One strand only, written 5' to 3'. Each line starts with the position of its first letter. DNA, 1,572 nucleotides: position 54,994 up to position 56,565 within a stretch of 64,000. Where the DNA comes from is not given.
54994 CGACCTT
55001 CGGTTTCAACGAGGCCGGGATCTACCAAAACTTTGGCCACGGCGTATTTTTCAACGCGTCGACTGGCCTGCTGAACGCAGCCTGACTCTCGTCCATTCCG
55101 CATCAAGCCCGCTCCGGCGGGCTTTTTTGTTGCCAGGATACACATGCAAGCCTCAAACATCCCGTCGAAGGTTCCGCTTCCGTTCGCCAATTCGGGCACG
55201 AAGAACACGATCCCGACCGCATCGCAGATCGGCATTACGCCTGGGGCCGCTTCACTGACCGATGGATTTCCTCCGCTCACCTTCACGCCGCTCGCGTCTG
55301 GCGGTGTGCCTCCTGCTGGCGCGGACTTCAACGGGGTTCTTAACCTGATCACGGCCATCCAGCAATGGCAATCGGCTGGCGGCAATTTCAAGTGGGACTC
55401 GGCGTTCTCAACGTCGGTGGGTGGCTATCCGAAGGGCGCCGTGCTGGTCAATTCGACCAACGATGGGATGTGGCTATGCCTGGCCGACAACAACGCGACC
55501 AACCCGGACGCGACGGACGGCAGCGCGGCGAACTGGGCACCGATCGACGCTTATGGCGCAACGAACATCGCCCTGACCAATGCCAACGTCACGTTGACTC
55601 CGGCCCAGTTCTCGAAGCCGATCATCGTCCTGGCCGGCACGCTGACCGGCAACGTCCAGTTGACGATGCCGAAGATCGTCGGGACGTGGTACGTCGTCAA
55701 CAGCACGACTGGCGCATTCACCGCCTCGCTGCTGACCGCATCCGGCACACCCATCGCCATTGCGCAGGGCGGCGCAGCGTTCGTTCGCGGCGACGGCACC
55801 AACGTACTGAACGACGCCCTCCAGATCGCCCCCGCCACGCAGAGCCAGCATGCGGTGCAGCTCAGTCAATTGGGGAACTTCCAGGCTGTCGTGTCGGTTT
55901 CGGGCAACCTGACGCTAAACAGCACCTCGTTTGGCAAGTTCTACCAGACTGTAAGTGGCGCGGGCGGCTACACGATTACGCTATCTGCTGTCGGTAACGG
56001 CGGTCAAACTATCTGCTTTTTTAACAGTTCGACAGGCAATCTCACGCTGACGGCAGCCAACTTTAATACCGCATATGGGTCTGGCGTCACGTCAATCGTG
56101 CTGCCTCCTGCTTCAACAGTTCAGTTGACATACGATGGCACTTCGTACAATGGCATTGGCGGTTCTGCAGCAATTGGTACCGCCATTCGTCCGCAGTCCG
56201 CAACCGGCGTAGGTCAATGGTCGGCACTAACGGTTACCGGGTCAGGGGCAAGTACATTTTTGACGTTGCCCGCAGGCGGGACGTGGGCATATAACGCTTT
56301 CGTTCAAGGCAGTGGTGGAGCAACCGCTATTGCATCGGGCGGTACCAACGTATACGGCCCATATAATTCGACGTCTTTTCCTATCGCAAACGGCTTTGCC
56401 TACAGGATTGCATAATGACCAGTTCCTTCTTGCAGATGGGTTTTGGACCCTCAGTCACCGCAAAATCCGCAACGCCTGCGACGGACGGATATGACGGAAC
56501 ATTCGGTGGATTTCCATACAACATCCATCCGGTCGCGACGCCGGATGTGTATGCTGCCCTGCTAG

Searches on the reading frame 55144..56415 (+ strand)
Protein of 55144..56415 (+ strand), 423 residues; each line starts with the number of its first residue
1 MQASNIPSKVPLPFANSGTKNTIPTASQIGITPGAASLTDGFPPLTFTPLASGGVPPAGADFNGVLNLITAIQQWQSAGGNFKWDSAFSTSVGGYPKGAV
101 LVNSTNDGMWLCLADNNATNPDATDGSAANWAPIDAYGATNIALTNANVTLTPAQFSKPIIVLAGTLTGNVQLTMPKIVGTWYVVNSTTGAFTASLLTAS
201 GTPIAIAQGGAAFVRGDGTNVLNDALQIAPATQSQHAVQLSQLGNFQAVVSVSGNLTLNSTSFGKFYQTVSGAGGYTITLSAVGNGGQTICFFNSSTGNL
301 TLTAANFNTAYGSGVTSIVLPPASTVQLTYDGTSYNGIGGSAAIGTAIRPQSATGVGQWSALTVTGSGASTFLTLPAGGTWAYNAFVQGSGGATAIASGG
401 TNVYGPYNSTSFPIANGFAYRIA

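Call 34: search_protein_families(library=phrogs, proteins=[window:55144-56415:+], max_evalue=0.00001)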
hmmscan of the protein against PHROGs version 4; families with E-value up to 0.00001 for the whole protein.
window:55144-56415:+ (423 aa): 6 families
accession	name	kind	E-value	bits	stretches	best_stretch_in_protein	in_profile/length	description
phrog_12796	-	tail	2.4e-75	255.4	1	1-407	1-396/445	tail fiber protein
phrog_38625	-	tail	5.3e-48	165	1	4-351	5-357/437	tail fiber protein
phrog_11982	-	unknown function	2.5e-25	90.4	1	3-131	3-130/233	-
phrog_1396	-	tail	6.5e-19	69.4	1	5-361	91-338/504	tail fiber protein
phrog_34663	-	unknown function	2.9e-17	63.4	1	7-123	4-117/698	-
phrog_9625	-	unknown function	4.7e-07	28.7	1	118-408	1152-1450/1586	-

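Call 55: find_encoding_contigs(protein=window:55144-56415:+, flank=10000, max_places=1)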
Protein window:55144-56415:+ (423 aa): no gene with exactly this product is on record in the collection.
